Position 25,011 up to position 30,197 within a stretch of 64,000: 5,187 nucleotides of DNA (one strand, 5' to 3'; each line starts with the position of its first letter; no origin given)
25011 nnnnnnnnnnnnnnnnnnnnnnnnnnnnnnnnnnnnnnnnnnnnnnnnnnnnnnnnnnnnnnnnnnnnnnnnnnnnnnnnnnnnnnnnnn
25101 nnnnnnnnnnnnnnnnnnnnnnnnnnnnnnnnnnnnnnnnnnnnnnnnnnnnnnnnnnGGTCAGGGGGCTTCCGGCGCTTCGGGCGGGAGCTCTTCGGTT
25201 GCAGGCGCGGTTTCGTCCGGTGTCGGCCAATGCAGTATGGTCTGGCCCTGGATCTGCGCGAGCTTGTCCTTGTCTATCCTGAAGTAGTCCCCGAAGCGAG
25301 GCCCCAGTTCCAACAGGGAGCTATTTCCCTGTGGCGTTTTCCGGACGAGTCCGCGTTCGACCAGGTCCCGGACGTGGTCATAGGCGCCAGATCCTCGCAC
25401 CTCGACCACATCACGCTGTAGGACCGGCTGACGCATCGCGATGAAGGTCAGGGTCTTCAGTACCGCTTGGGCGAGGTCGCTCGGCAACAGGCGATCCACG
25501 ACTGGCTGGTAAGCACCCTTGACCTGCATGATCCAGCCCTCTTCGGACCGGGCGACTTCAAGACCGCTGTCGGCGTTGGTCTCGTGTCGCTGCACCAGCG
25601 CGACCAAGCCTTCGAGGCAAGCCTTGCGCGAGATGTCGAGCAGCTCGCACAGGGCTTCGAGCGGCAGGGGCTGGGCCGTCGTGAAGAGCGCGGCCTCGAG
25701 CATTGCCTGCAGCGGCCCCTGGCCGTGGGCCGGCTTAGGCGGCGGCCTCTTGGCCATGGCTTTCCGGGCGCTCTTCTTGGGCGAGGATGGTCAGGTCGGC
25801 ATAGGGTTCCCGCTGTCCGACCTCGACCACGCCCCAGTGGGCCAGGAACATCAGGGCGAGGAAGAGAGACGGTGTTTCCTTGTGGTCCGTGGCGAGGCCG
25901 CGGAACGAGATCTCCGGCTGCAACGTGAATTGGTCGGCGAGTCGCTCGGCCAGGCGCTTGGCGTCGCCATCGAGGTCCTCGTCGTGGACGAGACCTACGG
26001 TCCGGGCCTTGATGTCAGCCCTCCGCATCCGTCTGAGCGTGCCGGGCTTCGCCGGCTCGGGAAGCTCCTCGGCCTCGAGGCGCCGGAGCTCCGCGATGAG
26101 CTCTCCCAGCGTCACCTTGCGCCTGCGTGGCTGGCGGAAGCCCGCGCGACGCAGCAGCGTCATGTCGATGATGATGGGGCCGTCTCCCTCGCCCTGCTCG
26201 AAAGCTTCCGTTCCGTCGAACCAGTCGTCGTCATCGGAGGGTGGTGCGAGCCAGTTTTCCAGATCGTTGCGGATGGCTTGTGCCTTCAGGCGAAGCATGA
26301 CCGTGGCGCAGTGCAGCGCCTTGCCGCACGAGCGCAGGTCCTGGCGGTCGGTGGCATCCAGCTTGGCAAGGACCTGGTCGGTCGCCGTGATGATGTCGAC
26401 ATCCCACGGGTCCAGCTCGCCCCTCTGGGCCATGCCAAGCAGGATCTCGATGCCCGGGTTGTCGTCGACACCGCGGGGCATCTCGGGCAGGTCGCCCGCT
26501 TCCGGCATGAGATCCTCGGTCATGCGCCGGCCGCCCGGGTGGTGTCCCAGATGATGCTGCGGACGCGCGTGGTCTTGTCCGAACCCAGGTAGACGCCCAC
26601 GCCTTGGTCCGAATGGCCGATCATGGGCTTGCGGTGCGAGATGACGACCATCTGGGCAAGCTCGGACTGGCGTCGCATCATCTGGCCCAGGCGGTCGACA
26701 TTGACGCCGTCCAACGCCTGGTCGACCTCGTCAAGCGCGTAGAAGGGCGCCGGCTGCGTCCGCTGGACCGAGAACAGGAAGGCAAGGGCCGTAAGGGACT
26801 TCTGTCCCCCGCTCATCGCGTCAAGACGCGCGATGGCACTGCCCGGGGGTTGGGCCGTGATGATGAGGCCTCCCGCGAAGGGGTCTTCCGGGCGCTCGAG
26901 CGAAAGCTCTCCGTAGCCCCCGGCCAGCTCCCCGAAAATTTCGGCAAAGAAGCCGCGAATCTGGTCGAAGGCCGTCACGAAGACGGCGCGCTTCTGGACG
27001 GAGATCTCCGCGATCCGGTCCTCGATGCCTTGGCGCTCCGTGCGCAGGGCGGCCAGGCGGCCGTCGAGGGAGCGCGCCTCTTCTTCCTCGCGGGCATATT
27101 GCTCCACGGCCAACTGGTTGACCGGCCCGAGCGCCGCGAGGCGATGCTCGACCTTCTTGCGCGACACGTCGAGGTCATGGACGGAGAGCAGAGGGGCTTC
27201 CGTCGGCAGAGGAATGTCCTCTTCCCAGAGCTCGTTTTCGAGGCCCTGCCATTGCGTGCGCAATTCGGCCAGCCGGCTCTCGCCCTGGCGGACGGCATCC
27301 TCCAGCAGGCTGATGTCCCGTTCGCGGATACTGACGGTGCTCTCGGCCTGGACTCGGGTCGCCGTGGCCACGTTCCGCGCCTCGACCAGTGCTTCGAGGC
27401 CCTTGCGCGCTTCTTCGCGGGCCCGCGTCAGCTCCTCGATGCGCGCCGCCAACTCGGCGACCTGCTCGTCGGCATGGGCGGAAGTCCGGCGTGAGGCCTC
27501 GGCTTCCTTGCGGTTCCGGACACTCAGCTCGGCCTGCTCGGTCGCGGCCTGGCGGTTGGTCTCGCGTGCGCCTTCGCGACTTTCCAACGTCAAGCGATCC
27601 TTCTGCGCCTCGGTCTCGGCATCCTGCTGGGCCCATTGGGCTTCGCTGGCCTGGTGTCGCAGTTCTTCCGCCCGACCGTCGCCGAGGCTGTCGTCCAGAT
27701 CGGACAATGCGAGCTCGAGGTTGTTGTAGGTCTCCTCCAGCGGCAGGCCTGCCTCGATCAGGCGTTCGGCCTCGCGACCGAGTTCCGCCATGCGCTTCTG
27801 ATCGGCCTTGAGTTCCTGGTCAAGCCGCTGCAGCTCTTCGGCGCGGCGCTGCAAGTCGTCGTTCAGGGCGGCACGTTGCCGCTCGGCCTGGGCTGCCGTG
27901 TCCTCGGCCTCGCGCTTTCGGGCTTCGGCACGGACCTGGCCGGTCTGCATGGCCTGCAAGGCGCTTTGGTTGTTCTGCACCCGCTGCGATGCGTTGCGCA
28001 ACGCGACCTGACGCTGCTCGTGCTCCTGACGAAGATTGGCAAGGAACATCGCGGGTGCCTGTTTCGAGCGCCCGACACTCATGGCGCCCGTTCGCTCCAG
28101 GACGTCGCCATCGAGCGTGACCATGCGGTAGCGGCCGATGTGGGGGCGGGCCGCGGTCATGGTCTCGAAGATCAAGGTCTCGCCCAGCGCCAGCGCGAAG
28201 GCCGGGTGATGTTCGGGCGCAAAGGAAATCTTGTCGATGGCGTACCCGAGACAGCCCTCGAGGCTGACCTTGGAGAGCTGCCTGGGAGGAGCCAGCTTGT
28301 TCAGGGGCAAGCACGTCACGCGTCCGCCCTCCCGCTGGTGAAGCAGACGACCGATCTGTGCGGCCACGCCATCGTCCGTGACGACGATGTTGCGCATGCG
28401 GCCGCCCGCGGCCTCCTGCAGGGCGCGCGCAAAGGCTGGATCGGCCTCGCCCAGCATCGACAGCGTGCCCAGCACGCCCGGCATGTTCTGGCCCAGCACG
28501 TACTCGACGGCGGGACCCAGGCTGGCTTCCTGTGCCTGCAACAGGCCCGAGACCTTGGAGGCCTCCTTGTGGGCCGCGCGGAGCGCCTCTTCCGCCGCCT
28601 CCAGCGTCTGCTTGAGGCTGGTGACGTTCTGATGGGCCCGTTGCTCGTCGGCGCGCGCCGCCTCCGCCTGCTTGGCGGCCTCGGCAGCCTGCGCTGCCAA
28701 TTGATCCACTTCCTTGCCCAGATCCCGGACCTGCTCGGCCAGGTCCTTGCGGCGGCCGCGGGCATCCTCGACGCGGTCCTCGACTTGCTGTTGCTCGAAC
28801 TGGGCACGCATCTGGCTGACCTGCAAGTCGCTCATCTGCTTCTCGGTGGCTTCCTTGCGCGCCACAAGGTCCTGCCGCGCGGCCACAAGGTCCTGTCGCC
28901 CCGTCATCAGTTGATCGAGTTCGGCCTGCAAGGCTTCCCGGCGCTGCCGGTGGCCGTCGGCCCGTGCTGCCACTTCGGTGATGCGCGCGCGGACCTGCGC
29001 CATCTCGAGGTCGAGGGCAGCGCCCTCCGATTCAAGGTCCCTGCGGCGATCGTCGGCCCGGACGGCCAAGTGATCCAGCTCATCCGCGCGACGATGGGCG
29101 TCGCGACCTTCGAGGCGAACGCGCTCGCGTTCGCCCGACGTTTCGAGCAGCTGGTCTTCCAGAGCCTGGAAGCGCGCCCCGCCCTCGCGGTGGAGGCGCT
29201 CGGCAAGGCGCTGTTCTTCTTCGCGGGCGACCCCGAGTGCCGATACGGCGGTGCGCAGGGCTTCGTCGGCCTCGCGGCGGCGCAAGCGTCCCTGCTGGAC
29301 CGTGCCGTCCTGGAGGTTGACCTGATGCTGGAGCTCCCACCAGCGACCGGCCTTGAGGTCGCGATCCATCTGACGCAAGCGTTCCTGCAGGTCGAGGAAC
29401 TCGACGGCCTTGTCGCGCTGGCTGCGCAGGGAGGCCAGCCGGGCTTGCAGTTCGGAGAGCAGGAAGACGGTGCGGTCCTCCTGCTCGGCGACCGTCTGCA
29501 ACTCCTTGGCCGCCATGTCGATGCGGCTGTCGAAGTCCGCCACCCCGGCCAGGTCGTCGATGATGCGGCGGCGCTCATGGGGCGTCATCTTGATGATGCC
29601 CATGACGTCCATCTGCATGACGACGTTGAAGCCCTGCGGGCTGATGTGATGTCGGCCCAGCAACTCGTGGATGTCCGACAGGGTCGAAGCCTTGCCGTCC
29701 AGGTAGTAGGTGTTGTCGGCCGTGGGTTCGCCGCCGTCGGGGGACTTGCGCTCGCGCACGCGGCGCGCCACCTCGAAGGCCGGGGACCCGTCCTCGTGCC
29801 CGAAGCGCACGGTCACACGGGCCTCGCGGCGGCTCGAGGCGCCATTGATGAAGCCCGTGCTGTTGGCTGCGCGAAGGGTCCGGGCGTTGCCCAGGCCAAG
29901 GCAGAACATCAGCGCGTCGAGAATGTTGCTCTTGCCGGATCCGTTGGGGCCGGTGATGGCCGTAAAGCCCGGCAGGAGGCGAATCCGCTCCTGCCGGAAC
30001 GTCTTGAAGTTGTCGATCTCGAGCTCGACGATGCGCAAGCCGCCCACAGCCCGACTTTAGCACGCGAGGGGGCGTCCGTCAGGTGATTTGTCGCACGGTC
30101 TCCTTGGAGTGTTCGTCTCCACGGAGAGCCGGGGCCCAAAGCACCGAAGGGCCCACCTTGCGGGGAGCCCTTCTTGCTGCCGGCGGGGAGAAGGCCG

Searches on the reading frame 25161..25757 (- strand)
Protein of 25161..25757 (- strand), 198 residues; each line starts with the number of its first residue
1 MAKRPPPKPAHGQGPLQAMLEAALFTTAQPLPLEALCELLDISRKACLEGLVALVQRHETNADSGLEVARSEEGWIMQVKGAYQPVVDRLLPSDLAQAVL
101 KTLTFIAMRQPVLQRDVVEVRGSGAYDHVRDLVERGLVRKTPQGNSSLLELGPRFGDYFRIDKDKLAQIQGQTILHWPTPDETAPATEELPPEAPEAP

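Call 23: search_protein_families(library=pfam, proteins=[window:25161-25757:-])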
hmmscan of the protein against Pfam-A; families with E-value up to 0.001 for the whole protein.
window:25161-25757:- (198 aa): 2 families
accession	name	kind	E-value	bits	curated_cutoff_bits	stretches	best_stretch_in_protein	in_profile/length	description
PF04079.22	SMC_ScpB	-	5.4e-32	111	27.4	1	19-166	2-157/160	Segregation and condensation complex subunit ScpB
PF12840.13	HTH_20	-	0.00063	20.1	27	0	117-140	27-50/51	Helix-turn-helix domain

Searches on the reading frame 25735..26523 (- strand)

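Call 23: search_protein_families(library=pfam, proteins=[window:25735-26523:-])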
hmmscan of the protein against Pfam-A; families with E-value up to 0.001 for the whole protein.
window:25735-26523:- (262 aa): 1 family
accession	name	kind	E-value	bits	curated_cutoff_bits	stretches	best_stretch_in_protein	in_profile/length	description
PF02616.19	SMC_ScpA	-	8e-10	39.5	24.6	1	31-86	1-57/232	Segregation and condensation protein ScpA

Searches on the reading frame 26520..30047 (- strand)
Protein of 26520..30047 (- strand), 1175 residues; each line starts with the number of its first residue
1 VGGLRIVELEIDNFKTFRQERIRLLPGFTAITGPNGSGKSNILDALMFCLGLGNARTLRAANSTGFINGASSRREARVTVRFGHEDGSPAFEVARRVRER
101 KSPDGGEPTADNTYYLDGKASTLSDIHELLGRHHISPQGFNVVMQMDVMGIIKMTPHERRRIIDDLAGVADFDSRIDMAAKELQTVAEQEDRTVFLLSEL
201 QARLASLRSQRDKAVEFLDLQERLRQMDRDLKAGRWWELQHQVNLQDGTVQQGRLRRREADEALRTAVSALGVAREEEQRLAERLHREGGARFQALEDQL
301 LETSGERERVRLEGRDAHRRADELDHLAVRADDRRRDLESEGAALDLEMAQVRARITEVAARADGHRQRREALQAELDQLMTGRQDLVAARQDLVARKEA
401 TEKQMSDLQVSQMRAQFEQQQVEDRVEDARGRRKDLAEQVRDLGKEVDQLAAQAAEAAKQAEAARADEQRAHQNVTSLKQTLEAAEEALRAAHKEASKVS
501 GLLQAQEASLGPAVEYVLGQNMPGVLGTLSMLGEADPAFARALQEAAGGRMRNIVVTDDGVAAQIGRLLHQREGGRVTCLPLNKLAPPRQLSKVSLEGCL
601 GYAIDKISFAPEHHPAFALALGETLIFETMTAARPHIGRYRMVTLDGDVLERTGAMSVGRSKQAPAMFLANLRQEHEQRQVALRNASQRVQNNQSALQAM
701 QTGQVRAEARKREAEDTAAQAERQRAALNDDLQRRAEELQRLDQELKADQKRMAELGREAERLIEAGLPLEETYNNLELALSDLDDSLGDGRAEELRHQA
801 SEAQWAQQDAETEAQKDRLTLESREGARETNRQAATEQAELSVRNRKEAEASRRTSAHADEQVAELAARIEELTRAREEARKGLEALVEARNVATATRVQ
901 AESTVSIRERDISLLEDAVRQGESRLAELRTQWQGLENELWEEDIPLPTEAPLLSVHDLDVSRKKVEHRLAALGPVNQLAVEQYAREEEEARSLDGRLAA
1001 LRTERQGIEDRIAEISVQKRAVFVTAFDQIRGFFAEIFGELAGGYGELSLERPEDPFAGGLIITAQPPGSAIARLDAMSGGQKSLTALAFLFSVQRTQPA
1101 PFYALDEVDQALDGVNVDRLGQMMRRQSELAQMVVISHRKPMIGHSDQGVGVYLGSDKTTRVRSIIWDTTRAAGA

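Call 80: search_protein_families(library=pfam, proteins=[window:26520-30047:-])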
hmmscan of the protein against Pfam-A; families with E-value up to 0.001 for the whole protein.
window:26520-30047:- (1175 aa): 6 families
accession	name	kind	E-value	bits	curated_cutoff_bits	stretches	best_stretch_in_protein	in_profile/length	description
PF02463.25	SMC_N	-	2.3e-56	191.1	40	1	6-1159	2-218/220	RecF/RecN/SMC N terminal domain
PF06470.18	SMC_hinge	-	9.8e-22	78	22.5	1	523-634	2-113/116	SMC proteins Flexible Hinge Domain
PF13476.12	AAA_23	-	8.7e-18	66.1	27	1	8-230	1-182/201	AAA domain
PF13304.12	AAA_21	-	7.9e-13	49.6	27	1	28-92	1-61/304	AAA domain, putative AbiEii toxin, Type IV TA system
PF13555.12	AAA_29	-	4.6e-08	33.1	27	1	8-50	3-46/61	P-loop containing region of AAA domain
PF13175.12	AAA_15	-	6.3e-08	33.1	32.1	1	6-48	3-45/374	AAA ATPase domain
